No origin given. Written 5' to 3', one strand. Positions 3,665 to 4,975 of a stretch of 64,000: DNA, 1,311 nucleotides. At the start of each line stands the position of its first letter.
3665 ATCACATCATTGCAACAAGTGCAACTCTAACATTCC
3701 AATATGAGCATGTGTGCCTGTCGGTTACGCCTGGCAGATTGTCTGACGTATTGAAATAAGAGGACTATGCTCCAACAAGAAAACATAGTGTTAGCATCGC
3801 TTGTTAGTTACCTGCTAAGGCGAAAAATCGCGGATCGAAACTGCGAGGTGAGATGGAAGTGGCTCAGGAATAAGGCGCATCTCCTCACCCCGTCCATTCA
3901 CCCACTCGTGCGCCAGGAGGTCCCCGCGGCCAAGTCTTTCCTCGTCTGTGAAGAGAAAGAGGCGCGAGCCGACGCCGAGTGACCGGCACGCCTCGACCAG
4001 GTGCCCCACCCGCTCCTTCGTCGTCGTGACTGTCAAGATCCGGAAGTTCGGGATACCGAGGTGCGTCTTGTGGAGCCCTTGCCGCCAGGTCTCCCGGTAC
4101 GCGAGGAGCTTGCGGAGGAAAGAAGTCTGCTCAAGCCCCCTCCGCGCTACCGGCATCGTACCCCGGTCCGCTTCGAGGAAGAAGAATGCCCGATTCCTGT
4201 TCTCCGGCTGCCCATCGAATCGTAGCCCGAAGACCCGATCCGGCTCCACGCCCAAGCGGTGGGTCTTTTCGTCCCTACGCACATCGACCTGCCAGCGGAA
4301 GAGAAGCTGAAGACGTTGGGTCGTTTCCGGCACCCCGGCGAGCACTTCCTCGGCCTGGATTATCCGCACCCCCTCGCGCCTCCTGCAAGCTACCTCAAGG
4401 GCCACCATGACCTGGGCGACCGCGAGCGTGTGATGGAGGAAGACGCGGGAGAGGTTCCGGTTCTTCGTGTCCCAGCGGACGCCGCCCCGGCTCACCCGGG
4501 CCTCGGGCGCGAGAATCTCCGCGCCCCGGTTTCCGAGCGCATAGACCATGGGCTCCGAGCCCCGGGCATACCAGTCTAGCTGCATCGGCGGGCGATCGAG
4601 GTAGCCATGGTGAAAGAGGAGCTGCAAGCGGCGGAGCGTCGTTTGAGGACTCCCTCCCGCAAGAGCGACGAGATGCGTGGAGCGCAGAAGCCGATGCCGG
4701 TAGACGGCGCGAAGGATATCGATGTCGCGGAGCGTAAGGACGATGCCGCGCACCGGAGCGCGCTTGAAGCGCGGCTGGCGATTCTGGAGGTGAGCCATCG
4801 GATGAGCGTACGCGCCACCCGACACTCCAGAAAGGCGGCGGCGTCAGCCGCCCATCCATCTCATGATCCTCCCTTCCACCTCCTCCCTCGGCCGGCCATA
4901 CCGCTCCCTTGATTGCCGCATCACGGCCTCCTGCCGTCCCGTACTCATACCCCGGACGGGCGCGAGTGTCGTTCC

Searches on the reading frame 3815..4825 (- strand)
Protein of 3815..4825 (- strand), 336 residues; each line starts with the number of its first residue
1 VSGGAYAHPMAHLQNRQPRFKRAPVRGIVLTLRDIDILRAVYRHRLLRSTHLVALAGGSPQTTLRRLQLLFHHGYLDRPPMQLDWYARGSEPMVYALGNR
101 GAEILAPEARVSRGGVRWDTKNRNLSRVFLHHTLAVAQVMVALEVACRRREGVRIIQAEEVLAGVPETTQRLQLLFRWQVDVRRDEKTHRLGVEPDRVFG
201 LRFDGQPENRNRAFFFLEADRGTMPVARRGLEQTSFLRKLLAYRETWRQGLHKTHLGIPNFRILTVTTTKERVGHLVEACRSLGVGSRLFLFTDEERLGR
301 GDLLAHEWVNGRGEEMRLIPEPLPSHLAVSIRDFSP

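Call 3: search_protein_families(library=pfam, proteins=[window:3815-4825:-], max_evalue=0.1)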
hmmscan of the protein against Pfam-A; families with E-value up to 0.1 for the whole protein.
window:3815-4825:- (336 aa): 1 family
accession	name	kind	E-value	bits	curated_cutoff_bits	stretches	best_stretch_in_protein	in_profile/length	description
PF13814.12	Replic_Relax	-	2.9e-24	86.6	25.3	1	38-255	1-184/191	Replication-relaxation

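Call 4: search_protein_families(library=padloc, proteins=[window:3815-4825:-], max_evalue=0.1)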
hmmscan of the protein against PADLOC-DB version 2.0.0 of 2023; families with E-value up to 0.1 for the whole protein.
window:3815-4825:- (336 aa): 0 families

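Call 5: search_protein_families(library=ncbifam, proteins=[window:3815-4825:-], max_evalue=0.1)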
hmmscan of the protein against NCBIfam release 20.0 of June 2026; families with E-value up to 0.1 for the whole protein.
window:3815-4825:- (336 aa): 0 families

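Call 59: find_homologous_proteins(query=window:3815-4825:-, max_evalue=1e-20)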
Query window:3815-4825:- (336 aa): 1782 proteins with E <= 1e-20 among 8000 candidates; the best 120 are listed.
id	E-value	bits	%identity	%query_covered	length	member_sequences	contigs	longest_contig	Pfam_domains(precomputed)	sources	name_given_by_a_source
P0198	2.3e-167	574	100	76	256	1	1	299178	PF13814.13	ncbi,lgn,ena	-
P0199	1.2e-157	542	78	92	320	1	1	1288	PF13814.13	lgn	-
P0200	1.8e-156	539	77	92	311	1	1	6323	PF13814.13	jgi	jgi:hypothetical protein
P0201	4.4e-156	537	77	92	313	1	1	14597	PF13814.13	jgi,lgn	-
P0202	1.4e-155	536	78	92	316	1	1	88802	PF13814.13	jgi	jgi:hypothetical protein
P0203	3.2e-155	534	76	92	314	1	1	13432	PF13814.13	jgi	jgi:hypothetical protein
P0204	1.3e-154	532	76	92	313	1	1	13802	PF13814.13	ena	-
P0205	1.0e-153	530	81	87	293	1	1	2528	PF13814.13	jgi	jgi:hypothetical protein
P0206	1.5e-153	529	76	92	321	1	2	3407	PF13814.13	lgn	-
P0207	1.9e-153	529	74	92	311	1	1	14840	PF13814.13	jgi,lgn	jgi:hypothetical protein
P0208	3.6e-153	528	74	92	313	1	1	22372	PF13814.13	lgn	-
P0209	4.4e-153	527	75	92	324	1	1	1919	PF13814.13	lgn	-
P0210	5.6e-153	527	77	92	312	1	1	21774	PF13814.13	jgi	jgi:hypothetical protein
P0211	1.1e-152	526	75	93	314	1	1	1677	PF13814.13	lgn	-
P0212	1.4e-152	526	75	92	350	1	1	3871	PF13814.13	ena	-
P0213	2.3e-152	525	75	93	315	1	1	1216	PF13814.13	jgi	jgi:hypothetical protein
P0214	2.7e-152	525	75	93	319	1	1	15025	PF13814.13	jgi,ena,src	-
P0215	3.2e-152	525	74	96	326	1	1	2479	PF13814.13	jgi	jgi:Replication-relaxation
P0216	5.0e-152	524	72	97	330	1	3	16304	PF13814.13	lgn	-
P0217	9.1e-152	523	75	92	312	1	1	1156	PF13814.13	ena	-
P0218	1.8e-151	522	76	93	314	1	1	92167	PF13814.13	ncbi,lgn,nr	ncbi:MAG TPA: replication-relaxation family protein [Thermoanaerobaculia bacterium]|nr:replication-r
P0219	4.7e-151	521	76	93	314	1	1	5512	PF13814.13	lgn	-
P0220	5.2e-151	521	76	92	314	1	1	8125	PF13814.13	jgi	jgi:Replication-relaxation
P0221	5.8e-151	520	73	94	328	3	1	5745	PF13814.13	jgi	jgi:hypothetical protein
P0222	6.0e-151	520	75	92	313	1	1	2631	PF13814.13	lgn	-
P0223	6.6e-151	520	73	93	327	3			PF13814.13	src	-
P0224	1.2e-150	519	75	93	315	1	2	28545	PF13814.13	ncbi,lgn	-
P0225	2.4e-150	518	75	91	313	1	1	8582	PF13814.13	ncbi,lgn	-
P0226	2.5e-150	518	74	94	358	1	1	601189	PF13814.13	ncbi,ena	-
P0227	2.7e-150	518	74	93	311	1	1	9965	PF13814.13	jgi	jgi:hypothetical protein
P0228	2.8e-150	518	75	93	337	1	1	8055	PF13814.13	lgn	-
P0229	4.6e-150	517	72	94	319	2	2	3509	PF13814.13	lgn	-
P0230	6.2e-150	517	73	92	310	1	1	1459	PF13814.13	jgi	jgi:hypothetical protein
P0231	6.6e-150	517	75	92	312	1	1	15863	PF13814.13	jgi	jgi:hypothetical protein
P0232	7.8e-150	517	75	93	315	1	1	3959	PF13814.13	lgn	-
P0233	9.3e-150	516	74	92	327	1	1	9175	PF13814.13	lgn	-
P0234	1.1e-149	516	75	91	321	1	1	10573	PF13814.13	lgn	-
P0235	1.9e-149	515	75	92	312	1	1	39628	PF13814.13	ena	-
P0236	2.0e-149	515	75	91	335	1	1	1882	PF13814.13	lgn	-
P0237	2.8e-149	515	75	92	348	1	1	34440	PF13814.13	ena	-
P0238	2.9e-149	515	73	94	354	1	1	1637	PF13814.13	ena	-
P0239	2.9e-149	515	75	92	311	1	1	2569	PF13814.13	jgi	jgi:hypothetical protein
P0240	4.9e-149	514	75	92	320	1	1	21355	PF13814.13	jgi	jgi:hypothetical protein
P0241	6.1e-149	514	74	92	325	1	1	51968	PF13814.13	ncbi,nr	ncbi:MAG TPA: replication-relaxation family protein [Thermoanaerobaculia bacterium]|nr:replication-r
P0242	6.1e-149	514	74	92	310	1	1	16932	PF13814.13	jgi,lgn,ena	-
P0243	6.2e-149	514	75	91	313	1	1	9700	PF13814.13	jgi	jgi:protein involved in plasmid replication-relaxation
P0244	8.2e-149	513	73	94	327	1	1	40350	PF13814.13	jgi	jgi:Replication-relaxation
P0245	8.4e-149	513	73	93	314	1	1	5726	PF13814.13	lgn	-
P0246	1.8e-148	512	73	92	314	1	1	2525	PF13814.13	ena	-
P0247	2.0e-148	512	73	92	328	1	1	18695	PF13814.13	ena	-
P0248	2.1e-148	512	73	92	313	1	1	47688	PF13814.13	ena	-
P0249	2.5e-148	512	75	92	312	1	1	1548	PF13814.13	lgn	-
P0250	2.9e-148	512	74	92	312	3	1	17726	PF13814.13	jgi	jgi:hypothetical protein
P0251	3.1e-148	511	73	92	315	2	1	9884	PF13814.13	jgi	jgi:hypothetical protein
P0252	3.8e-148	511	74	92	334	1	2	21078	PF13814.13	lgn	-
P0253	4.6e-148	511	75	90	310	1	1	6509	PF13814.13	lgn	-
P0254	4.9e-148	511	73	92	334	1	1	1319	PF13814.13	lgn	-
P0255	5.8e-148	511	73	93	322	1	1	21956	PF13814.13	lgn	-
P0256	1.1e-147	510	74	92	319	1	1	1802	PF13814.13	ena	-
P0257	1.1e-147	510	74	92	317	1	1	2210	PF13814.13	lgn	-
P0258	1.1e-147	510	71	96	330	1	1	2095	PF13814.13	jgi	jgi:hypothetical protein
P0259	1.3e-147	509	73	92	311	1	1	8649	PF13814.13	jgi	jgi:hypothetical protein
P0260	1.4e-147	509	77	87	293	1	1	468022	PF13814.13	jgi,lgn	jgi:DNA-binding Lrp family transcriptional regulator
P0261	1.7e-147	509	75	91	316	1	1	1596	PF13814.13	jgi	jgi:hypothetical protein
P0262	1.9e-147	509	77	88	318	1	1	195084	PF13814.13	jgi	jgi:hypothetical protein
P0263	2.0e-147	509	73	93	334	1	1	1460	PF13814.13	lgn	-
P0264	3.7e-147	508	77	87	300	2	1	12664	PF13814.13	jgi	-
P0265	4.2e-147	508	72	92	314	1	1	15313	PF13814.13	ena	-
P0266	4.6e-147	508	74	92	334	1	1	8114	PF13814.13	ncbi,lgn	-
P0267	4.7e-147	508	75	92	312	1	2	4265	PF13814.13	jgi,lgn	jgi:hypothetical protein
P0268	5.1e-147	507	73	92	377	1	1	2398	PF13814.13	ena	-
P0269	6.2e-147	507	73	93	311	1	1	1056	PF13814.13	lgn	-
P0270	7.2e-147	507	73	92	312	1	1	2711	PF13814.13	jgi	jgi:protein involved in plasmid replication-relaxation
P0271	9.9e-147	507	74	92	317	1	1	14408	PF13814.13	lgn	-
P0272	1.8e-146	506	74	92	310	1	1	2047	PF13814.13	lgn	-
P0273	2.2e-146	505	74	92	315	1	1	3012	PF13814.13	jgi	jgi:hypothetical protein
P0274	2.2e-146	505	73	92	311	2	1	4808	PF13814.13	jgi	jgi:protein involved in plasmid replication-relaxation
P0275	2.4e-146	505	74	92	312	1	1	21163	PF13814.13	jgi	jgi:protein involved in plasmid replication-relaxation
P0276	2.5e-146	505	72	93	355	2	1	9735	PF13814.13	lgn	-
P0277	2.6e-146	505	72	92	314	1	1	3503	PF13814.13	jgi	jgi:hypothetical protein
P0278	2.6e-146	505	73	92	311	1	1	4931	PF13814.13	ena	-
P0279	3.1e-146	505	73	92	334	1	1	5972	PF13814.13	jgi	jgi:hypothetical protein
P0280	3.3e-146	505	74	91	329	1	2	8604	PF13814.13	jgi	jgi:hypothetical protein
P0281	3.3e-146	505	77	87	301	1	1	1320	PF13814.13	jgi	jgi:hypothetical protein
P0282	3.4e-146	505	73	92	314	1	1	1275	PF13814.13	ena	-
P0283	3.6e-146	505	74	91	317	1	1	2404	PF13814.13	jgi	jgi:hypothetical protein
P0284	3.8e-146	505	71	97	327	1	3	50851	PF13814.13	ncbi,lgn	-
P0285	4.4e-146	504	74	91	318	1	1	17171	PF13814.13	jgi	jgi:Replication-relaxation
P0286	7.3e-146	504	73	91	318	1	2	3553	PF13814.13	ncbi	-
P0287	9.0e-146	503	72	93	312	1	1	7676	PF13814.13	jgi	jgi:hypothetical protein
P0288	1.2e-145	503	73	91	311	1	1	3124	PF13814.13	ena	-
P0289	1.4e-145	503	75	88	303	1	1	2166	PF13814.13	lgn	-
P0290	1.5e-145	503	75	88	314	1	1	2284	PF13814.13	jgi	jgi:hypothetical protein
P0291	1.6e-145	503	72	92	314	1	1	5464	PF13814.13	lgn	-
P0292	1.9e-145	502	71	92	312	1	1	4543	PF13814.13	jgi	jgi:hypothetical protein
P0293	3.7e-145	501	77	87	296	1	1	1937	PF13814.13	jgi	jgi:hypothetical protein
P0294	4.5e-145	501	76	88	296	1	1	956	PF13814.13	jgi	jgi:hypothetical protein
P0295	7.6e-145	500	78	87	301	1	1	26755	PF13814.13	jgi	jgi:hypothetical protein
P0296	1.2e-144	500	74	92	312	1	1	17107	PF13814.13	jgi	jgi:hypothetical protein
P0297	1.3e-144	500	76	88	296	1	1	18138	PF13814.13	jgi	jgi:hypothetical protein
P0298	2.1e-144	499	73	91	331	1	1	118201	PF13814.13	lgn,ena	-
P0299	2.7e-144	498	72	92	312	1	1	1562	PF13814.13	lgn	-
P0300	4.4e-144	498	75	89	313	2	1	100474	PF13814.13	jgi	jgi:hypothetical protein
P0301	5.8e-144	497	72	92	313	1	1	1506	PF13814.13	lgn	-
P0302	6.4e-144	497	72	93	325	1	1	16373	PF13814.13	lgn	-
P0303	8.4e-144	497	73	92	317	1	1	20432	PF13814.13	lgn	-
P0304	1.5e-143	496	74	90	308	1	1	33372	PF13814.13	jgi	jgi:hypothetical protein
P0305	1.8e-143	496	71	95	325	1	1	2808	PF13814.13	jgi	jgi:hypothetical protein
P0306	2.9e-143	495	71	93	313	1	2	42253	PF13814.13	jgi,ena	-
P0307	3.3e-143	495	72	93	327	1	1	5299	PF13814.13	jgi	jgi:protein involved in plasmid replication-relaxation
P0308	3.5e-143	495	76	87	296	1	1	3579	PF13814.13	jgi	jgi:hypothetical protein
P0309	6.4e-143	494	72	92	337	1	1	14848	PF13814.13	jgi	jgi:protein involved in plasmid replication-relaxation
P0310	7.0e-143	494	72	93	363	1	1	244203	PF13814.13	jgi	jgi:protein involved in plasmid replication-relaxation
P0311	7.6e-143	494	77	87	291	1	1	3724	PF13814.13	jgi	-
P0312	1.1e-142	493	75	89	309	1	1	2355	PF13814.13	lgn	-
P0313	1.2e-142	493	74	89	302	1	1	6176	PF13814.13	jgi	jgi:hypothetical protein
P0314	1.2e-142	493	71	92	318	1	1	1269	PF13814.13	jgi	jgi:hypothetical protein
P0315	1.2e-142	493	75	87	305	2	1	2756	PF13814.13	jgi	-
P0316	1.3e-142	493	72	91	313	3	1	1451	PF13814.13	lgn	-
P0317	1.4e-142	493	71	93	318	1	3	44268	PF13814.13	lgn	-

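Call 60: find_encoding_contigs(protein=P0218, flank=7000, max_places=1)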
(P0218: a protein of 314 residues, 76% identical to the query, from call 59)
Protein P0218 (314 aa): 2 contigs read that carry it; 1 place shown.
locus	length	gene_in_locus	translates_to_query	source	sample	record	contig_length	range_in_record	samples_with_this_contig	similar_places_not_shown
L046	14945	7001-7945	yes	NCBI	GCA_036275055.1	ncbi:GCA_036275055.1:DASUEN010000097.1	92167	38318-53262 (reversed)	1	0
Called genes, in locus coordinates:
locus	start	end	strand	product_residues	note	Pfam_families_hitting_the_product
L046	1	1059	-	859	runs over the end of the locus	PF00069:Pkinase, PF07714:PK_Tyr_Ser-Thr, PF13432:TPR_16 (weak)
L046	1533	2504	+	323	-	PF00899:ThiF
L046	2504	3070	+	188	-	-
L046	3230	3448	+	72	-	-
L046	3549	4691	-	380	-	PF06067:DUF932 (faint)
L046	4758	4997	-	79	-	-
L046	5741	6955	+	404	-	PF10412:TrwB_AAD_bind (faint), PF13401:AAA_22 (faint)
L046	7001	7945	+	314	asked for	PF13814:Replic_Relax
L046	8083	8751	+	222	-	-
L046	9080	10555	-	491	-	PF14365:Neprosin_AP, PF03080:Neprosin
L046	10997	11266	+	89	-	PF15919:HicB_lk_antitox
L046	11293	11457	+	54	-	PF07927:HicA_toxin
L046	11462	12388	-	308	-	PF13408:Zn_ribbon_recom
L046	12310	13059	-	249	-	PF00239:Resolvase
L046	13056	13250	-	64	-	-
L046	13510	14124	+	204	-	-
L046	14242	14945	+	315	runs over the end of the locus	PF01807:Zn_ribbon_DnaG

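Call 61: find_encoding_contigs(protein=P0202, flank=7000, max_places=1)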
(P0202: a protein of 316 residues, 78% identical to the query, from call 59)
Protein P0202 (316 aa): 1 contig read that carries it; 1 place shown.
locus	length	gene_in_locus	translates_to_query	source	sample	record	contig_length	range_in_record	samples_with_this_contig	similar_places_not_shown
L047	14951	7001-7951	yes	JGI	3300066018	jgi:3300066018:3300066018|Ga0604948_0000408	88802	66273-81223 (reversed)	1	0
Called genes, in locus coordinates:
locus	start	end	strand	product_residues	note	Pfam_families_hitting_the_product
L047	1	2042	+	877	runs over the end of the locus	PF00069:Pkinase, PF07714:PK_Tyr_Ser-Thr, PF24885:TPR_NPHP3, PF13424:TPR_12, PF13374:TPR_10, PF13424:TPR_12, PF17874:TPR_MalT, PF24885:TPR_NPHP3, +7 more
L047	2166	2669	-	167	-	-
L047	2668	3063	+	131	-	-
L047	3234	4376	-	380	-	PF06067:DUF932 (faint)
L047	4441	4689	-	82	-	-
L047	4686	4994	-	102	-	-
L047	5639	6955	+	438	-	PF01935:DUF87 (faint), PF10412:TrwB_AAD_bind (faint), PF13401:AAA_22 (faint)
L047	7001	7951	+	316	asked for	PF13814:Replic_Relax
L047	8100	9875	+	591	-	-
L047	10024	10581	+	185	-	-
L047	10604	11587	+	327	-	-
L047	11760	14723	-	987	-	PF13304:AAA_21 (faint), PF02463:SMC_N, PF13476:AAA_23 (weak)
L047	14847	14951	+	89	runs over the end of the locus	PF15919:HicB_lk_antitox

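Call 62: find_encoding_contigs(protein=P0226, flank=7000, max_places=1)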
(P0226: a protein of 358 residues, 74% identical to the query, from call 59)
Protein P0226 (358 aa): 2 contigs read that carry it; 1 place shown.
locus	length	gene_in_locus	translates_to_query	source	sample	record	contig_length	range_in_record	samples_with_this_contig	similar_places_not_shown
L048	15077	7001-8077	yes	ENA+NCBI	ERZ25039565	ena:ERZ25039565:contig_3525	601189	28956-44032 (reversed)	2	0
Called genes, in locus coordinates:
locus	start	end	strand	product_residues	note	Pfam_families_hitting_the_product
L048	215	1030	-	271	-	-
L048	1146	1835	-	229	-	-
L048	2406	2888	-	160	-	PF04542:Sigma70_r2 (weak)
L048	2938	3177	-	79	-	-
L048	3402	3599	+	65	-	-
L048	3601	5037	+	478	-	-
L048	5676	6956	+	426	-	PF01935:DUF87 (faint), PF10412:TrwB_AAD_bind (faint), PF13401:AAA_22 (faint)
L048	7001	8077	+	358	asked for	PF13814:Replic_Relax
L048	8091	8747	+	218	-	PF01726:LexA_DNA_bind, PF11740:KfrA_N (weak), PF00717:Peptidase_S24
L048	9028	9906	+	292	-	PF18144:SMODS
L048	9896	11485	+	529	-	PF26395:E2-CBASS, PF13391:HNH_2 (weak), PF18145:SAVED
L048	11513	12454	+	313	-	PF18144:SMODS, PF26305:CD_NTase_C (weak)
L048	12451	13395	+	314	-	PF01734:Patatin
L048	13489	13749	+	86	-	-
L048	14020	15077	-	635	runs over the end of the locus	PF00580:UvrD-helicase, PF13245:AAA_19, PF13604:AAA_30 (faint), PF01443:Viral_helicase1 (faint), PF13361:UvrD_C, PF13538:UvrD_C_2 (faint)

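Call 79: search_protein_families(library=padloc, proteins=[L047:8100-9875:+, L047:10024-10581:+, L047:10604-11587:+, L047:11760-14723:-, L046:8083-8751:+, L046:9080-10555:-, L048:9896-11485:+, L048:11513-12454:+], max_evalue=0.001)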
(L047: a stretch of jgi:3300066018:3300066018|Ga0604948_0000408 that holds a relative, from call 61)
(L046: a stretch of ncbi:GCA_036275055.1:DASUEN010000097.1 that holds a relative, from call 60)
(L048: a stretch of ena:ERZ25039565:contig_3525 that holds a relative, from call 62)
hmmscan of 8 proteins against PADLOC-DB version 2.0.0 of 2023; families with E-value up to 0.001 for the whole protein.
L047:8100-9875:+ (591 aa): 0 families

L047:10024-10581:+ (185 aa): 0 families

L047:10604-11587:+ (327 aa): 0 families

L047:11760-14723:- (987 aa): 22 families
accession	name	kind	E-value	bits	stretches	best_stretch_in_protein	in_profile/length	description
PDLC02208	Ppl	-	3.8e-27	92.8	2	777-960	705-888/894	-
PDLC04135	mad3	-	1.5e-14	52.3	1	293-931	17-348/374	mads_3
PDLC04678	PDC-M49A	-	1.9e-11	41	1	863-930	567-634/681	-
PDLC04680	PDC-M49A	-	9.3e-10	35.7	1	844-925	538-619/674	-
PDLC04679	PDC-M49A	-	6e-09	33.1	1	855-943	419-505/541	-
PDLC00091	GajA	-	3.6e-08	30.7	0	868-938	300-370/627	AAA ATPase domain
PDLC04182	HEC-01A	-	3.8e-08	30.7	1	851-917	289-359/406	-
PDLC02980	AriA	-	1.5e-07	29.7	1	845-908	238-302/304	-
PDLC04164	AriA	-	6.9e-07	27.1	1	841-918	168-245/253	-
PDLC04213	HEC-02A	-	6.3e-05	20.7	1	865-913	232-280/337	-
PDLC04178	HEC-01A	-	8.3e-05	19.8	0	868-926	291-350/399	-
PDLC00069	GajA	-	9e-05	19.1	0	868-933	338-404/687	AAA ATPase domain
PDLC00064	GajA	-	0.00012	19.2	1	868-924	131-188/464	AAA ATPase domain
PDLC00096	GajA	-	0.00013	18.8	0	862-924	283-352/630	AAA ATPase domain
PDLC04175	HEC-01A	-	0.00016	18.9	0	845-939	249-342/363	-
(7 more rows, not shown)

L046:8083-8751:+ (222 aa): 0 families

L046:9080-10555:- (491 aa): 0 families

L048:9896-11485:+ (529 aa): 32 families (the best 25 are shown)
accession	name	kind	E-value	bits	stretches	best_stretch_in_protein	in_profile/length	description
PDLC00746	Effector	-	1.6e-140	466.6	1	148-528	6-387/389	Endonuclease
PDLC01997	SAVED1--SAVED_HNH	-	2.8e-105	350.8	1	156-528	3-367/368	-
PDLC00739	Effector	-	6.2e-105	349.6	1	156-528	5-375/378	Endonuclease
PDLC00749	Effector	-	1.4e-89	298.8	1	154-528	11-393/395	Endonuclease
PDLC00743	Effector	-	2.1e-62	209.5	1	164-526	8-382/384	Endonuclease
PDLC01998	SAVED1--SAVED_HNH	-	3.6e-47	159.3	1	159-528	114-489/506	-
PDLC00740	Effector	-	1.5e-44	150.4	1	161-527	18-382/391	Endonuclease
PDLC00751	Effector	-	1.7e-43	147.4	1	158-519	130-502/530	Endonuclease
PDLC00742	Effector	-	1.5e-37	127.5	1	162-526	124-508/527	Endonuclease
PDLC00747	Effector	-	6.9e-36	122.2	1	163-518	16-362/373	Endonuclease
PDLC00876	E2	-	9e-30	101.5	1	8-117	7-115/158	E2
PDLC01999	SAVED1--SAVED_HNH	-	5e-28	96.2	1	159-518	16-369/387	-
PDLC00864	E2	-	6.7e-27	92.4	1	6-117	5-120/153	E2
PDLC00863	E2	-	2e-26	90.9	1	9-116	7-117/149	E2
PDLC00877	E2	-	1.9e-24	84.4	1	12-116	7-118/150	E2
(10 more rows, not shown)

L048:11513-12454:+ (313 aa): 25 families
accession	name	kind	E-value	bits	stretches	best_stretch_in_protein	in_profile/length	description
PDLC00822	Cyclase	-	1.1e-17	62.4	2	5-77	2-77/375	oligonucleotide-cyclase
PDLC00823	Cyclase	-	2.7e-16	58.1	1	8-307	7-281/285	oligonucleotide-cyclase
PDLC00788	Cyclase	-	3.1e-16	57.7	2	25-74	18-67/297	oligonucleotide-cyclase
PDLC00773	Cyclase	-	6.8e-11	40.3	1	9-309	6-296/334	oligonucleotide-cyclase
PDLC00810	Cyclase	-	2.5e-10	38.3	1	5-305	3-294/335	oligonucleotide-cyclase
PDLC00809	Cyclase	-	8.4e-09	33.4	1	5-305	3-290/295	oligonucleotide-cyclase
PDLC00801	Cyclase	-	2.6e-08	31.3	1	18-77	15-73/295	oligonucleotide-cyclase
PDLC00793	Cyclase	-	8.5e-08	29.8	1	6-309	3-299/462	oligonucleotide-cyclase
PDLC00789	Cyclase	-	1.5e-07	29.2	1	176-228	151-208/261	oligonucleotide-cyclase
PDLC00787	Cyclase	-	6.6e-07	27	1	8-307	5-301/333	oligonucleotide-cyclase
PDLC00776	Cyclase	-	7.8e-07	26.7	1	6-194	5-173/287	oligonucleotide-cyclase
PDLC00786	Cyclase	-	5.4e-06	24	1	6-74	3-71/293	oligonucleotide-cyclase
PDLC00820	Cyclase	-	5.9e-06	23.8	1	30-210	27-193/324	oligonucleotide-cyclase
PDLC00780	Cyclase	-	8.2e-06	23.2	1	6-79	9-81/388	oligonucleotide-cyclase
PDLC00796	Cyclase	-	1.2e-05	22.8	1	5-306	2-283/432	oligonucleotide-cyclase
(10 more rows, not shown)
